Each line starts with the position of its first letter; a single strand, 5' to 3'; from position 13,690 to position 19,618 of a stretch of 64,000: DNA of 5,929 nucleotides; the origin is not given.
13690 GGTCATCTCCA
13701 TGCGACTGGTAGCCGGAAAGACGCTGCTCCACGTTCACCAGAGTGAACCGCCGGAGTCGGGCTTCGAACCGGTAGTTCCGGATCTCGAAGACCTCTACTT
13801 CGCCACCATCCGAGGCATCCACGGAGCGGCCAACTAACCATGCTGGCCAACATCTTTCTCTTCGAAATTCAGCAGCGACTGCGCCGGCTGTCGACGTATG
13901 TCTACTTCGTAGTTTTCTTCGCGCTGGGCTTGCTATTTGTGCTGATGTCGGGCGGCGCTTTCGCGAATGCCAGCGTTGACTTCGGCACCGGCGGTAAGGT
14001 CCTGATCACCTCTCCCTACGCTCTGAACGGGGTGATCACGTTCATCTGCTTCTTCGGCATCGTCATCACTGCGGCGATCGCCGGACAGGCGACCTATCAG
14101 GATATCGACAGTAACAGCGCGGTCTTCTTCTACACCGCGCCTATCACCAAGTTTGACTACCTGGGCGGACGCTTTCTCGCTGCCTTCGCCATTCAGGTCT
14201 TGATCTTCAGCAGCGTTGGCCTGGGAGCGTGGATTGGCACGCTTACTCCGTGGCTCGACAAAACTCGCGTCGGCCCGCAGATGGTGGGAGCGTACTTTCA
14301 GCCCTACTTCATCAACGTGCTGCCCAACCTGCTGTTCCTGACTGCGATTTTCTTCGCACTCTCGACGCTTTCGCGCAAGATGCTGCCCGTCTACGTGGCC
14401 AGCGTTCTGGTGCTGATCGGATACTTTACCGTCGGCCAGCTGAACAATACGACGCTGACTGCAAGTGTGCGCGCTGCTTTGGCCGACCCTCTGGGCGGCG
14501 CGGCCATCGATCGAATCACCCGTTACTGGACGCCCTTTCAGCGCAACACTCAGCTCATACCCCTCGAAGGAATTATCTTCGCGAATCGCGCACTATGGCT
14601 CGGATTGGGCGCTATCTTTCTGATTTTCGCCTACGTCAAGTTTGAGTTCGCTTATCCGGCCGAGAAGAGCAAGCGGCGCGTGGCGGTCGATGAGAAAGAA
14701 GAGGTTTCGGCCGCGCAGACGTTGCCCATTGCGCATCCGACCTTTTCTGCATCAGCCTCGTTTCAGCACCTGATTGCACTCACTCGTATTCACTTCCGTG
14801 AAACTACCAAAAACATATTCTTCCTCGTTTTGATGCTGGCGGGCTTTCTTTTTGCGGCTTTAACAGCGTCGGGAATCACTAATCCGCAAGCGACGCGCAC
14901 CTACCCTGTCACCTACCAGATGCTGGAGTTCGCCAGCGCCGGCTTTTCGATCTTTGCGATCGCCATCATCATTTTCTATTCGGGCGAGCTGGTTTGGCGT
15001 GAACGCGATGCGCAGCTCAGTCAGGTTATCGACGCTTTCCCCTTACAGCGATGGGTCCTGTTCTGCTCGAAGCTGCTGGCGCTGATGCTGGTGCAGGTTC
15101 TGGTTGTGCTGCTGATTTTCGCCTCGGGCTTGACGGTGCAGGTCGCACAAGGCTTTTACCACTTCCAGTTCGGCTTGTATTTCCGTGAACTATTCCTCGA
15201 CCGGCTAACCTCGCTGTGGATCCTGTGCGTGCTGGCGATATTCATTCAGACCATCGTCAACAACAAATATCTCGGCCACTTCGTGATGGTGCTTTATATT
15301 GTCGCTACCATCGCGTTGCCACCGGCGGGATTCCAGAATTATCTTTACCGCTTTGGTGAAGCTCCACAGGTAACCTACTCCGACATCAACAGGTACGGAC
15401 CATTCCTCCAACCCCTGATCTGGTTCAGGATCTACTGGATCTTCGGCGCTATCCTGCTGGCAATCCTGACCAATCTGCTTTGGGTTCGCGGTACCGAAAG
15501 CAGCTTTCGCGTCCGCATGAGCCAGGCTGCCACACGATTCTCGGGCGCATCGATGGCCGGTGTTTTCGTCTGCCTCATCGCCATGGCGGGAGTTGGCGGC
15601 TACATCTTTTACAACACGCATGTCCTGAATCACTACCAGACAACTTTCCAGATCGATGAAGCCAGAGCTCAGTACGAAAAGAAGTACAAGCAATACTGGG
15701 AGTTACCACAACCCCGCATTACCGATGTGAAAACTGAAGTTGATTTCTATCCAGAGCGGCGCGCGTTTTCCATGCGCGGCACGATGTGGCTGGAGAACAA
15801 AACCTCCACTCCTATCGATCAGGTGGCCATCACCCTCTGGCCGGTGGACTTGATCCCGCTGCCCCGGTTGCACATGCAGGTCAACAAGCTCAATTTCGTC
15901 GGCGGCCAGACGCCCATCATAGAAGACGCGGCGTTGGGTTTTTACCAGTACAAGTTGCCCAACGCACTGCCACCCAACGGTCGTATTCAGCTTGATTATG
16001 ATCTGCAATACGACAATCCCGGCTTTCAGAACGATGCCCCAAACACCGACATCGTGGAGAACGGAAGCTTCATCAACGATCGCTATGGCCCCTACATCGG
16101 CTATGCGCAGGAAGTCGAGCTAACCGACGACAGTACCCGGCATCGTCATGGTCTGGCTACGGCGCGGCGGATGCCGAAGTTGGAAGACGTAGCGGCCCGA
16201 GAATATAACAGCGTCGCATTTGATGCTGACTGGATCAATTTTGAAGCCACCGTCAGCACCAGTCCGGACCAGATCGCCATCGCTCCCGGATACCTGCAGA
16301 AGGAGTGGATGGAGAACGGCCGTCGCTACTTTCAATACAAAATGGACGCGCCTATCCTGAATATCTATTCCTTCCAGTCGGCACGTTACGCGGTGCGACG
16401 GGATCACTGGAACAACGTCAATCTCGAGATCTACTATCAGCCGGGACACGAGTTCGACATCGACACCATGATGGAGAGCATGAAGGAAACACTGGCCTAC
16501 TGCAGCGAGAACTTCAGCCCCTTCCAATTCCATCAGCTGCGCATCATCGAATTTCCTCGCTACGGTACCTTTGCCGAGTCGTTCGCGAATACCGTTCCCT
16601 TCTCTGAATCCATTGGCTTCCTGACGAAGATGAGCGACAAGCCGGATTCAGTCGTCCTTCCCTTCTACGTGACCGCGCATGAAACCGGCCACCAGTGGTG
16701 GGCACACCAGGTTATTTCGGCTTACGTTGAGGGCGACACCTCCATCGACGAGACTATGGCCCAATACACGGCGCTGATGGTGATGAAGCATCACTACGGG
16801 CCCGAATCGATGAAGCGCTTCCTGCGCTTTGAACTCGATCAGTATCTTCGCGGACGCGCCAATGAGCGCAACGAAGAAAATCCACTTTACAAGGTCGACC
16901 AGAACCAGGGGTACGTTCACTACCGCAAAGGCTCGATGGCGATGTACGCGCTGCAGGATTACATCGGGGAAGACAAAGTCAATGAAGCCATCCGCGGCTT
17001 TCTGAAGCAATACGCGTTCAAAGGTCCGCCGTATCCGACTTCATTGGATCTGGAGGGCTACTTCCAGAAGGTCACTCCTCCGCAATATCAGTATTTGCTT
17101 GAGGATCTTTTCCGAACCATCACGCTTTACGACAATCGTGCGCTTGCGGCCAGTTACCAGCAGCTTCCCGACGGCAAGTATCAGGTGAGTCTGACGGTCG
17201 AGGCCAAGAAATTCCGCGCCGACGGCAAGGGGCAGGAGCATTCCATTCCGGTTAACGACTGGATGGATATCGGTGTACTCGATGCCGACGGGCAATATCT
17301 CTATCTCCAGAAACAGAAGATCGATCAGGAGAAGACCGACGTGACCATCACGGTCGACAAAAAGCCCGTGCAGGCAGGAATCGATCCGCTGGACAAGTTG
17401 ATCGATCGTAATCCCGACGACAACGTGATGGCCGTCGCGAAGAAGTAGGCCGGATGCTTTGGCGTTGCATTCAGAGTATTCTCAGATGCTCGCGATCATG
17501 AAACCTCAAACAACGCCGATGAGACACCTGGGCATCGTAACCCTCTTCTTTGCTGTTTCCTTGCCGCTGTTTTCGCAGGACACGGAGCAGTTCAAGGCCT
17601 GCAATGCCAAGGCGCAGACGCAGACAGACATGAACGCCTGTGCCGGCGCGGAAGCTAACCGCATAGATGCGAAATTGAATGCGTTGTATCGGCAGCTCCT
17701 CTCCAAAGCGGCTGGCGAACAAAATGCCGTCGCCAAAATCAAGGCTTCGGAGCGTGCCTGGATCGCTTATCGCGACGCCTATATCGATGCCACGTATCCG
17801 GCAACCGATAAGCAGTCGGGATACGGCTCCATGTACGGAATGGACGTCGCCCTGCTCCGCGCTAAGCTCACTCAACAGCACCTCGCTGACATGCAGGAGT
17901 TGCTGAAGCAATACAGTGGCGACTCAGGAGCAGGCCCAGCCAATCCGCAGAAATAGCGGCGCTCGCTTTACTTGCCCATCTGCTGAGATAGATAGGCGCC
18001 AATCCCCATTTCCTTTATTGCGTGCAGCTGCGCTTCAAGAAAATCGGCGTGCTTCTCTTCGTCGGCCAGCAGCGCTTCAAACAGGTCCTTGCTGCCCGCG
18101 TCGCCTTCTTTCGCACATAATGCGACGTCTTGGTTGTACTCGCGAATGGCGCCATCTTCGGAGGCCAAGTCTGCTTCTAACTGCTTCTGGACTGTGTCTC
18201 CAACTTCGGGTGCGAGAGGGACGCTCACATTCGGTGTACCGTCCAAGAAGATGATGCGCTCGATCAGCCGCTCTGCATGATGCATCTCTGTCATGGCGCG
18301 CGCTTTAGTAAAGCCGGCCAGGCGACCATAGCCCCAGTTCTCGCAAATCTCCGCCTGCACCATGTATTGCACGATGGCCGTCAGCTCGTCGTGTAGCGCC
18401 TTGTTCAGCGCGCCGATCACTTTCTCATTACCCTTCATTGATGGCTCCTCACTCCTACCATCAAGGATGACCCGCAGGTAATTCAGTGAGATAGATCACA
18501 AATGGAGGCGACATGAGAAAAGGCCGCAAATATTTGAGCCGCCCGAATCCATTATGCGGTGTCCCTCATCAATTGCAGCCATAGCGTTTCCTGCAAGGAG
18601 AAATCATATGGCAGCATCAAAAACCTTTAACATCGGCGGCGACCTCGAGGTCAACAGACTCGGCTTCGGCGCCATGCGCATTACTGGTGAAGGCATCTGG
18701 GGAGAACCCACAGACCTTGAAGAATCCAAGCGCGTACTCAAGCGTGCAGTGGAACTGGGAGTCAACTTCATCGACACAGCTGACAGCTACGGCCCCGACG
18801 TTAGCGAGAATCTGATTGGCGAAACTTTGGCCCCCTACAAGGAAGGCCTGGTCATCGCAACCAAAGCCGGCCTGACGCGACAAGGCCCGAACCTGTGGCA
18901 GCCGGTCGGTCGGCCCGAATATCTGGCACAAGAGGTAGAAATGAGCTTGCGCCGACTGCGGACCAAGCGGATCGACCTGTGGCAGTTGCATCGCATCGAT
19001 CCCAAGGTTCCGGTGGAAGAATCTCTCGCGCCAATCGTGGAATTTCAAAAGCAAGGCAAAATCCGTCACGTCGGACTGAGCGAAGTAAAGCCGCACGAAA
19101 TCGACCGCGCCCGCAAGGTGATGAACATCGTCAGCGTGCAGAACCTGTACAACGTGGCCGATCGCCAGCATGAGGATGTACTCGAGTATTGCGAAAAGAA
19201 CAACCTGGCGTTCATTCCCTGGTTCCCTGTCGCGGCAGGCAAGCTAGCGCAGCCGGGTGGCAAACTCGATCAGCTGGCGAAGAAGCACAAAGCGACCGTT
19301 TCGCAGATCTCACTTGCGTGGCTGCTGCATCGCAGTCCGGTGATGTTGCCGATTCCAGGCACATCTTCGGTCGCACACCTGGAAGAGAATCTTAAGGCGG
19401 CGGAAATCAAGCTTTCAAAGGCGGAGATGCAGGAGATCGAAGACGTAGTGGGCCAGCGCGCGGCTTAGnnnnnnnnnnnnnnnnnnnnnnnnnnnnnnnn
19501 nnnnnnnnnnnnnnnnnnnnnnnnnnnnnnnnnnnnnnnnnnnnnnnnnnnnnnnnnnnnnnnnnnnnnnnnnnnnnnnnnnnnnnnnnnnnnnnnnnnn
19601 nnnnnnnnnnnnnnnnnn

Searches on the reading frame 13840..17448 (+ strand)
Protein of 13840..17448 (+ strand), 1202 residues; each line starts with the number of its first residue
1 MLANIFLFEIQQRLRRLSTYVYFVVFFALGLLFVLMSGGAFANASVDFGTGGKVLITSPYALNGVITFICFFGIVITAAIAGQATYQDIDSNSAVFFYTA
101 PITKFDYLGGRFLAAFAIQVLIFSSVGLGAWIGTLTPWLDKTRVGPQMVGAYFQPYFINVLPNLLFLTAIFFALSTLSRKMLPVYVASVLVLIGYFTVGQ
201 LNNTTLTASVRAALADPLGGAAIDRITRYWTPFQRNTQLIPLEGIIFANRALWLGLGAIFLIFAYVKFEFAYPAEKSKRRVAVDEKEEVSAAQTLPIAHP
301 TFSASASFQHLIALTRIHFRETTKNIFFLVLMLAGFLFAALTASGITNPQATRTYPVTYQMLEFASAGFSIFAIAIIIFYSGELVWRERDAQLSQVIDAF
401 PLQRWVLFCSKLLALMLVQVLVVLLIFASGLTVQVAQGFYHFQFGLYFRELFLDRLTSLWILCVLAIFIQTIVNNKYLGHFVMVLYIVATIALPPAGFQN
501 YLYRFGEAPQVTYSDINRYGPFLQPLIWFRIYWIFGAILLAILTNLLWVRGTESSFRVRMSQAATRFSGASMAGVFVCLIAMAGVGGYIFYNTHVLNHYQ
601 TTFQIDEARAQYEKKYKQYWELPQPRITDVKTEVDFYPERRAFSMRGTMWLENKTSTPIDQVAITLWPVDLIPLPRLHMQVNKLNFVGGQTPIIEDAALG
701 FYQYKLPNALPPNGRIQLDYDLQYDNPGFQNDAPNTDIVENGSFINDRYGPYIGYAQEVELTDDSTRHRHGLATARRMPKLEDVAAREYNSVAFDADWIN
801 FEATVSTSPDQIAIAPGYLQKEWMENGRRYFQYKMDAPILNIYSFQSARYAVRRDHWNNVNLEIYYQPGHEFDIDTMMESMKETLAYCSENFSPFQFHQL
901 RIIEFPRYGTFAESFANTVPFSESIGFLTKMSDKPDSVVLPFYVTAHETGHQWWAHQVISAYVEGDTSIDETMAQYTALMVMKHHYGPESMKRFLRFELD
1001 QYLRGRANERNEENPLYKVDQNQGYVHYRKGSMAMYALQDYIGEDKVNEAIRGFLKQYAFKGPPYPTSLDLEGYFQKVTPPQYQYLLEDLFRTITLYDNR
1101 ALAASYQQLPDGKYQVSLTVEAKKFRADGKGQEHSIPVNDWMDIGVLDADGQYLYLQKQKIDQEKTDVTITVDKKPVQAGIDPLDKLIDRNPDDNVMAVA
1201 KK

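Call 79: search_protein_families(library=pfam, proteins=[window:13840-17448:+], max_evalue=0.0001)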
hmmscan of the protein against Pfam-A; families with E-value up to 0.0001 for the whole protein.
window:13840-17448:+ (1202 aa): 2 families
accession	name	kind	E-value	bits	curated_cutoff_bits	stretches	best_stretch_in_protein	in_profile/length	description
PF01433.26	Peptidase_M1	-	2e-09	37.8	27.7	1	878-1061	3-192/218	Peptidase family M1 domain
PF12730.13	ABC2_membrane_4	-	2.8e-08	34.4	27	1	327-483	14-171/179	ABC-2 family transporter protein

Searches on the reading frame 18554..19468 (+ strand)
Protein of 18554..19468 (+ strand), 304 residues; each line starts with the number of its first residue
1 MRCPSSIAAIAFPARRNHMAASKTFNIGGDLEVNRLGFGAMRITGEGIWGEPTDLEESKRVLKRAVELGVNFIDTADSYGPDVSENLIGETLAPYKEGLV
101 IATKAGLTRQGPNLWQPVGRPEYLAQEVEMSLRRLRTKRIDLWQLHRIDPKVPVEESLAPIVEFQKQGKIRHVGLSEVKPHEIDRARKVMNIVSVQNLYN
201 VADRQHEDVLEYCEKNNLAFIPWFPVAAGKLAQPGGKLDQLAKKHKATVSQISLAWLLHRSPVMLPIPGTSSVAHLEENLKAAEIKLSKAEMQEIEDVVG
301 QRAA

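Call 79: search_protein_families(library=pfam, proteins=[window:18554-19468:+], max_evalue=0.0001)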
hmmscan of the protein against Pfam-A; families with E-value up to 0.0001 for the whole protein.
window:18554-19468:+ (304 aa): 1 family
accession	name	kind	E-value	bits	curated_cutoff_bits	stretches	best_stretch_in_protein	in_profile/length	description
PF00248.27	Aldo_ket_red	-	1.7e-72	244.4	24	1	35-298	1-289/291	Aldo/keto reductase family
